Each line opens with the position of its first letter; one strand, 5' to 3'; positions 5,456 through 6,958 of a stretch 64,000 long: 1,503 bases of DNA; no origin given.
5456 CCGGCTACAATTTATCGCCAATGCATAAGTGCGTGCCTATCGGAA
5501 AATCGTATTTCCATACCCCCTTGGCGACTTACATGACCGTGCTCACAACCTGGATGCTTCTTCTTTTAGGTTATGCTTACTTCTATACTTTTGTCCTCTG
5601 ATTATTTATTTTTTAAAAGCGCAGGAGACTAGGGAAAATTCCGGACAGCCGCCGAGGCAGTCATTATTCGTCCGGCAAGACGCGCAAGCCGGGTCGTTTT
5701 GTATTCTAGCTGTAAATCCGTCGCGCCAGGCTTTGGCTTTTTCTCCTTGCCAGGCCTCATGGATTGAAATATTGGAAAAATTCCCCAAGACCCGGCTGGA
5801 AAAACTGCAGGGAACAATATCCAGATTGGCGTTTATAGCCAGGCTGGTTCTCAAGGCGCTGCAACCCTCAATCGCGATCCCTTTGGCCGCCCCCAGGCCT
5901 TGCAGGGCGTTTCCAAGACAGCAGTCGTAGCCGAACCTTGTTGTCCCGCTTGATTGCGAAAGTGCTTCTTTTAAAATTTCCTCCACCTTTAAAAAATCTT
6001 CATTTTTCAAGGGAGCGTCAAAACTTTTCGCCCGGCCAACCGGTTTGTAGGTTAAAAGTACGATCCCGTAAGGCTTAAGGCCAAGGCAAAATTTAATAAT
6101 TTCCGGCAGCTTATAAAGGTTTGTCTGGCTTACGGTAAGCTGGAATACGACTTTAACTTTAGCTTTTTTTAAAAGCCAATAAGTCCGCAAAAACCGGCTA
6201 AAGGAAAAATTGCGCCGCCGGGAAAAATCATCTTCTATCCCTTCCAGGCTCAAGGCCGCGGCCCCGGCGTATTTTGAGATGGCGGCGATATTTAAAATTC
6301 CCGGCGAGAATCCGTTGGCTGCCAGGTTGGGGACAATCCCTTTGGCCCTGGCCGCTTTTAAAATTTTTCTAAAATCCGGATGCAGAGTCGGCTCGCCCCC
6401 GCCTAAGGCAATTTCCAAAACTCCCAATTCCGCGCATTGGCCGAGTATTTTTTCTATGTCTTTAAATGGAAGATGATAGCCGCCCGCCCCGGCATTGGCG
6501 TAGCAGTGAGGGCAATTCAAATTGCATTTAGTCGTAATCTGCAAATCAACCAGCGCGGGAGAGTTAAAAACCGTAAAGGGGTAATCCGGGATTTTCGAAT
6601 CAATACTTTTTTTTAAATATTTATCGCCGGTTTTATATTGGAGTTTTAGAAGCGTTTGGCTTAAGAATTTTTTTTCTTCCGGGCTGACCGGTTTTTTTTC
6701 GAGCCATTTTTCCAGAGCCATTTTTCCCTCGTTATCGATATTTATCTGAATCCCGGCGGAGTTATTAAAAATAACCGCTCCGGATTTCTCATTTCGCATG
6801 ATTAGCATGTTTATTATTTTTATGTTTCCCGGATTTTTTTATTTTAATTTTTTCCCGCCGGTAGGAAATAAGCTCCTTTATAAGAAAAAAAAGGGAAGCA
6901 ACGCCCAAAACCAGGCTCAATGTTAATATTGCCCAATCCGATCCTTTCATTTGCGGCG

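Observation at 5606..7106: Orphan radical-SAM/SPASM enzyme with N-terminal extension, translationally overlapped by a small membrane-protein gene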

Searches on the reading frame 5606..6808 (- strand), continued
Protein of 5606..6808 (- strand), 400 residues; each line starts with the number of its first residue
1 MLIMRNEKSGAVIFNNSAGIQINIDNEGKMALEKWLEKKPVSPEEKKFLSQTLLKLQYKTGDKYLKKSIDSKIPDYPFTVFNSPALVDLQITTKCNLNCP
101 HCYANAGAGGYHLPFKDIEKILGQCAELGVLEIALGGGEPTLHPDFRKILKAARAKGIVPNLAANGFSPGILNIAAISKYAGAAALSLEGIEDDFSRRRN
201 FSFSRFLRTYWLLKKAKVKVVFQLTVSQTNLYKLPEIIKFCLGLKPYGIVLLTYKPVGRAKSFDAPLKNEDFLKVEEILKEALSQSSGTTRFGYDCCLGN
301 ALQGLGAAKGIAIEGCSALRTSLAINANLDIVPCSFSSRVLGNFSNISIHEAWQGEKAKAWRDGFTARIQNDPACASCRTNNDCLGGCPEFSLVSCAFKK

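Call 34: fold_search(model_id=the predicted structure, library=pdb)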
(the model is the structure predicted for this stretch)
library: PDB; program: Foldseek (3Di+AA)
matches with E <= 10: 1783; with E <= 0.001: 134
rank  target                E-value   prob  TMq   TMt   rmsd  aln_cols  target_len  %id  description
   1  6efn                  6.2e-19  1.00  0.65  0.68   5.6       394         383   17  Structure of a RiPP maturase, SkfB (released 2018-10-24)
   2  5v1t_A                1.8e-18  1.00  0.70  0.65   7.9       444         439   19  Crystal structure of Streptococcus suis SuiB bound to precursor peptide SuiA (released 2017-08-30)
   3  5v1q_A                6.3e-18  1.00  0.67  0.63   6.7       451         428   18  Crystal structure of Streptococcus suis SuiB (released 2017-08-30)
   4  5v1s_A                8.4e-18  1.00  0.68  0.65   7.8       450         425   18  Crystal structure of Streptococcus suis SuiB bound to S-adenosylmethionine (released 2017-08-30)
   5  5v1q_B                6.0e-17  1.00  0.70  0.64   7.8       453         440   18  Crystal structure of Streptococcus suis SuiB (released 2017-08-30)
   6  5v1s_B                1.7e-16  1.00  0.66  0.62   8.1       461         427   18  Crystal structure of Streptococcus suis SuiB bound to S-adenosylmethionine (released 2017-08-30)
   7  5why_B                4.9e-15  1.00  0.58  0.56  13.6       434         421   18  Structural Insights into Thioether Bond Formation in the Biosynthesis of Sactipeptides (released 2017-07-26)
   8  5why_A                1.5e-13  1.00  0.58  0.56  13.9       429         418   17  Structural Insights into Thioether Bond Formation in the Biosynthesis of Sactipeptides (released 2017-07-26)
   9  5wgg_A                6.0e-13  1.00  0.56  0.51  13.6       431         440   16  Structural Insights into Thioether Bond Formation in the Biosynthesis of Sactipeptides (released 2017-07-26)
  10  4k39_A                7.6e-12  1.00  0.60  0.66   5.2       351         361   19  Native anSMEcpe with bound AdoMet and Cp18Cys peptide (released 2013-05-08)
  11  4k38_A                2.3e-11  1.00  0.60  0.65   5.2       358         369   18  Native anSMEcpe with bound AdoMet and Kp18Cys peptide (released 2013-05-08)
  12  4k37_A                3.2e-11  1.00  0.60  0.66   5.0       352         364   19  Native anSMEcpe with bound AdoMet (released 2013-05-08)
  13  4k37_B                3.6e-11  1.00  0.57  0.62   5.7       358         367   17  Native anSMEcpe with bound AdoMet (released 2013-05-08)
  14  4k36_A                3.9e-11  1.00  0.60  0.63   4.9       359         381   19  His6 tagged anSMEcpe with bound AdoMet (released 2013-05-08)
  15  4k39_B                7.7e-11  1.00  0.61  0.67   5.1       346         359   18  Native anSMEcpe with bound AdoMet and Cp18Cys peptide (released 2013-05-08)
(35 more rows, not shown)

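Call 46: search_solved_structures(query=L016:2043-3080:+, max_evalue=0.001)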
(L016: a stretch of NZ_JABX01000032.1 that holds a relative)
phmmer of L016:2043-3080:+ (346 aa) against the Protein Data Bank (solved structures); distinct sequences matched with E-value up to 0.001: 28.
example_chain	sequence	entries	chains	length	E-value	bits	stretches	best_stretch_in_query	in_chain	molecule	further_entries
1q35_A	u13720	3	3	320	5.4e-56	193.4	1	26-344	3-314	iron binding protein FbpA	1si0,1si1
1y9u_A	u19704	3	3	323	3.2e-50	174.5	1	24-344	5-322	putative iron binding protein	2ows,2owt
7li0_A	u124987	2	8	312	6.6e-49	170.1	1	29-304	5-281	Fe(3+) ABC transporter substrate-binding protein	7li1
2pt1_A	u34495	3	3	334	3.3e-48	167.9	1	61-310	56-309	Iron transport protein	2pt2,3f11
2voz_A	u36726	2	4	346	7.4e-44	153.6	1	60-307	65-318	PERIPLASMIC IRON-BINDING PROTEIN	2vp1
6g7n_A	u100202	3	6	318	2.2e-43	152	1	40-307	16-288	Extracellular solute-binding protein, family 1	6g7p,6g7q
1y4t_A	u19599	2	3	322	1.2e-38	136.4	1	46-329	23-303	putative iron-uptake ABC transport system periplasmic iron-binding protein | Putative iron-uptake ABC transport system,periplasmic iron-binding protein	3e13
8c4y_AAA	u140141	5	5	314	1.8e-31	112.8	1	40-296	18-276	Putative iron ABC transporter, substrate binding protein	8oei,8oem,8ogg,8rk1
3wae_A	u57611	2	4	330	2.3e-17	66.5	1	11-305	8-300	IRON ABC TRANSPORTER, PERIPLASMIC IRON-BINDING PROTEIN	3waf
4elo_A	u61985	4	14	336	2.4e-17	66.4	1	11-305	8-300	Iron ABC transporter, periplasmic iron-binding protein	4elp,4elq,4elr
6ivy_A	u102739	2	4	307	8e-17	64.7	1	70-310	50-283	Periplasmic Ferric iron-binding Protein HitA | Ferric iron-binding periplasmic protein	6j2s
6iwf_A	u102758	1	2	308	8e-17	64.7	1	69-310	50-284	Ferric iron-binding protein HitA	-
7w3w_A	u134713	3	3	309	3e-16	62.8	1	30-300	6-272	Iron-utilization periplasmic protein | Ferric iron ABC transporter iron-binding protein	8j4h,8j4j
1qvs_A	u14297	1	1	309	4e-16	62.4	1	67-299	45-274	Iron-utilization periplasmic protein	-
1nnf_A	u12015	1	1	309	4.2e-16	62.3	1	67-299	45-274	Iron-utilization periplasmic protein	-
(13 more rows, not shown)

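Call 52: search_solved_structures(query=L014:2020-3060:+, max_evalue=0.001)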
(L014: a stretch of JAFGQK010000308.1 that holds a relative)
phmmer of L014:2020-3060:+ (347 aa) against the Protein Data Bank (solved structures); distinct sequences matched with E-value up to 0.001: 28.
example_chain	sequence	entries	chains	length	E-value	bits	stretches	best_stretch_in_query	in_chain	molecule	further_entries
1q35_A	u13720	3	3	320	6.3e-61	209.6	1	27-346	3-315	iron binding protein FbpA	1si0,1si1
7li0_A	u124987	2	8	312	2.3e-57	197.9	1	27-297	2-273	Fe(3+) ABC transporter substrate-binding protein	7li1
2pt1_A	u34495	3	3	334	2.7e-55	191.1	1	26-310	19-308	Iron transport protein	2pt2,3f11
1y9u_A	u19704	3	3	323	5e-55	190.2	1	26-346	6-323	putative iron binding protein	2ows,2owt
6g7n_A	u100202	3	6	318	1.7e-52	181.9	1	42-311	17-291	Extracellular solute-binding protein, family 1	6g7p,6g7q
1y4t_A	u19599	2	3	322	6.6e-47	163.5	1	42-344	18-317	putative iron-uptake ABC transport system periplasmic iron-binding protein | Putative iron-uptake ABC transport system,periplasmic iron-binding protein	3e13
2voz_A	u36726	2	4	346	1.3e-45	159.3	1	68-307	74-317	PERIPLASMIC IRON-BINDING PROTEIN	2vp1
8c4y_AAA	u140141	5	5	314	2.6e-39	138.5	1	26-342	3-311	Putative iron ABC transporter, substrate binding protein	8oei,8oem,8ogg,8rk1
7w3w_A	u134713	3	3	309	3.6e-23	85.5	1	28-296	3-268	Iron-utilization periplasmic protein | Ferric iron ABC transporter iron-binding protein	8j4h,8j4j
3wae_A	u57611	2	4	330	3.8e-18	69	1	27-298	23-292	IRON ABC TRANSPORTER, PERIPLASMIC IRON-BINDING PROTEIN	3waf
4elo_A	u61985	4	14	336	4e-18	68.9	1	27-298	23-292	Iron ABC transporter, periplasmic iron-binding protein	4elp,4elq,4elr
2o6a_A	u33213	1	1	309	9.4e-17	64.4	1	68-294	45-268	Iron-utilization periplasmic protein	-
1qvs_A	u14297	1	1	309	1e-16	64.3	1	40-294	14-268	Iron-utilization periplasmic protein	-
1nnf_A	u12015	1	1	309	1.1e-16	64.2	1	68-294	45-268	Iron-utilization periplasmic protein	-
1d9v_A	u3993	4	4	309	1.2e-16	64.1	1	70-294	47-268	PROTEIN (iron-utilization periplasmic protein) | FERRIC IRON BINDING PROTEIN | Iron-utilization periplasmic protein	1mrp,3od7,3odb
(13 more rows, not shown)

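Call 64: search_protein_families(library=padloc, proteins=[window:5609-6808:-, L042:5491-5895:+, L042:5899-6855:+, L042:2504-5059:+, L042:5064-5498:+, L053:5995-7212:+, L053:7212-7583:+], max_evalue=0.001)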
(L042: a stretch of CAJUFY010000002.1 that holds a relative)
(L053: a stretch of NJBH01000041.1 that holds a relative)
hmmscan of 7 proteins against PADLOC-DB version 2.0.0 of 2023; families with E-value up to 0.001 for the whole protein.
window:5609-6808:- (400 aa): 3 families
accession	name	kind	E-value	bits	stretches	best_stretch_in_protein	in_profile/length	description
PDLC02904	pVip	-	7e-15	53.2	1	87-273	5-191/262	Viperins associated with kinases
PDLC02903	pVip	-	2e-14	51.7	1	87-230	2-149/257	Viperins not associated with kinases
PDLC02905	pVip-kinase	-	0.00016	19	1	87-193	184-296/474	Viperin-kinase fusion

L042:5491-5895:+ (135 aa): 0 families

L042:5899-6855:+ (319 aa): 3 families
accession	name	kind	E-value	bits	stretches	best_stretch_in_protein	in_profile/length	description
PDLC02903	pVip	-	1.9e-16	58.3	1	40-217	4-168/257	Viperins not associated with kinases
PDLC02904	pVip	-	1.6e-15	55.3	1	38-196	5-154/262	Viperins associated with kinases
PDLC02905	pVip-kinase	-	0.00025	18.4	1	46-139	192-291/474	Viperin-kinase fusion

L042:2504-5059:+ (852 aa): 2 families
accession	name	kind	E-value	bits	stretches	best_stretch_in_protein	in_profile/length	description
PDLC02399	Aga_REase-PNTD1-PNTD2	-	5.6e-11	40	1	1-142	1-151/463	Class I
PDLC02166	Avs2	-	0.00015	17.3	1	321-449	330-457/1498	-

L042:5064-5498:+ (145 aa): 0 families

L053:5995-7212:+ (406 aa): 3 families
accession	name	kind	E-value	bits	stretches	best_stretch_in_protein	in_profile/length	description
PDLC02903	pVip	-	2e-16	58.3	1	89-204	4-113/257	Viperins not associated with kinases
PDLC02904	pVip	-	3.9e-16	57.3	1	86-214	4-126/262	Viperins associated with kinases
PDLC02905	pVip-kinase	-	9e-07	26.5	1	80-205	178-305/474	Viperin-kinase fusion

L053:7212-7583:+ (124 aa): 0 families

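Call 67: search_protein_families(library=ncbifam, proteins=[L042:5899-6855:+, L053:5995-7212:+], max_evalue=0.01)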
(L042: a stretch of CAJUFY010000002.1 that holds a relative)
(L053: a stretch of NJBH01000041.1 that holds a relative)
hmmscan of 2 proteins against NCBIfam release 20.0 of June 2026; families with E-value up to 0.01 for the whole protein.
L042:5899-6855:+ (319 aa): 44 families (the best 25 are shown)
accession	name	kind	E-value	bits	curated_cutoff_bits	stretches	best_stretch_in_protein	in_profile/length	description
NF050035.1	rSAM_WgK_link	exception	3.4e-15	55.9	650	1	33-131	6-107/367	radical SAM/SPASM peptide maturase WgkB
TIGR02109.1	PQQ_syn_pqqE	equivalog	3e-14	52.7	381.35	1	34-128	5-101/358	pyrroloquinoline quinone biosynthesis protein PqqE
TIGR04055.1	rSAM_NirJ2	equivalog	1.1e-13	51.4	500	1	41-140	5-104/326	putative heme d1 biosynthesis radical SAM protein NirJ2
TIGR02668.1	moaA_archaeal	equivalog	8.7e-13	47.9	325.25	1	38-121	12-98/303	GTP 3',8-cyclase MoaA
TIGR04317.1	W_rSAM_matur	equivalog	1e-12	47.8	380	1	40-139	8-110/349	tungsten cofactor oxidoreductase radical SAM maturase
NF038283.1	viperin_w_prok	equivalog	2.5e-12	46.5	180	1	42-192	8-162/281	viperin family antiviral radical SAM protein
NF001199.0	PRK00164.2-1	equivalog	4.7e-12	45.7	231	1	37-120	13-99/308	GTP 3',8-cyclase MoaA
TIGR03962.1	mycofact_rSAM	equivalog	1.7e-11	43.9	265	1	34-126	10-103/339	mycofactocin radical SAM maturase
TIGR04080.1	rSAM_pep_cyc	equivalog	1.9e-11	43.4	500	1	43-315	114-415/440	KxxxW cyclic peptide radical SAM maturase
TIGR02666.1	moaA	equivalog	9.8e-11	41.2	284.05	1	38-126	12-109/336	GTP 3',8-cyclase MoaA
TIGR04303.1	GeoRSP_rSAM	equivalog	2.1e-10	40.7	400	1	33-123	2-91/325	GeoRSP system radical SAM/SPASM protein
TIGR04545.1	rSAM_ahbD_hemeb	equivalog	5.3e-10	39.3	500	2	41-129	5-95/339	heme b synthase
NF045646.2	rSAM_Se_TrsS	equivalog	1.5e-09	36.9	490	1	40-109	90-161/441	radical SAM (seleno)protein TrsS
TIGR04347.1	pseudo_SAM_Halo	equivalog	3.4e-09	36.4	525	1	40-126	42-130/390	TIGR04347 family pseudo-SAM/SPASM protein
NF045702.1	rSAM_GDGT_ether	equivalog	4.5e-09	35.5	450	1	33-110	83-165/486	tetraether lipid synthase Tes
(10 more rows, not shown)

L053:5995-7212:+ (406 aa): 72 families (the best 25 are shown)
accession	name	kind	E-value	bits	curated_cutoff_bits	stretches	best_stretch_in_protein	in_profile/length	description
TIGR04055.1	rSAM_NirJ2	equivalog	2e-21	76.9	500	1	90-379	5-303/326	putative heme d1 biosynthesis radical SAM protein NirJ2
NF050035.1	rSAM_WgK_link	exception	6.2e-16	58.3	650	1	81-255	5-192/367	radical SAM/SPASM peptide maturase WgkB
TIGR03962.1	mycofact_rSAM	equivalog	9.1e-16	57.9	265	1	83-379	10-313/339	mycofactocin radical SAM maturase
TIGR04303.1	GeoRSP_rSAM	equivalog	8.9e-15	55.1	400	1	82-380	2-307/325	GeoRSP system radical SAM/SPASM protein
TIGR04545.1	rSAM_ahbD_hemeb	equivalog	1e-14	54.7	500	2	87-269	2-197/339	heme b synthase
TIGR04317.1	W_rSAM_matur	equivalog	1.2e-14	54.3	380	1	90-200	9-119/349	tungsten cofactor oxidoreductase radical SAM maturase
NF038283.1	viperin_w_prok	equivalog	3e-14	52.9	180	1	87-191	4-114/281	viperin family antiviral radical SAM protein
TIGR04250.1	SCM_rSAM_ScmE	equivalog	2e-13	50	400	1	84-203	2-124/358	SynChlorMet cassette radical SAM/SPASM protein ScmE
NF033640.1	N_Twi_rSAM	subfamily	3e-13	49.6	170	1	54-205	84-251/398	twitch domain-containing radical SAM protein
TIGR02666.1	moaA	equivalog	3e-13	49.5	284.05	1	89-183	14-114/336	GTP 3',8-cyclase MoaA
TIGR02668.1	moaA_archaeal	equivalog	4.8e-13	48.8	325.25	1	89-175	14-100/303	GTP 3',8-cyclase MoaA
NF001199.0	PRK00164.2-1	equivalog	8.4e-13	48.1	231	1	88-175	15-102/308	GTP 3',8-cyclase MoaA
TIGR04347.1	pseudo_SAM_Halo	equivalog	4e-12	46.1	525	1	69-268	23-233/390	TIGR04347 family pseudo-SAM/SPASM protein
TIGR04054.1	rSAM_NirJ1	equivalog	1.2e-11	43.9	650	1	64-190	17-141/387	putative heme d1 biosynthesis radical SAM protein NirJ1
TIGR04251.1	SCM_rSAM_ScmF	equivalog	2e-11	43.9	400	1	90-193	9-113/353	SynChlorMet cassette radical SAM/SPASM protein ScmF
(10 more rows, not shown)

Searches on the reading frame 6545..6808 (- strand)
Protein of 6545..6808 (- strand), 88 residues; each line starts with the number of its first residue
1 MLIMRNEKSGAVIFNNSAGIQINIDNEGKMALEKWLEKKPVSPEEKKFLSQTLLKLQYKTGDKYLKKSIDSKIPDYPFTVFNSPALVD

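Call 55: search_protein_families(library=pfam, proteins=[window:6545-6808:-], max_evalue=10)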
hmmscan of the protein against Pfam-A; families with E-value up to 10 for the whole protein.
seq(88 aa): 0 families
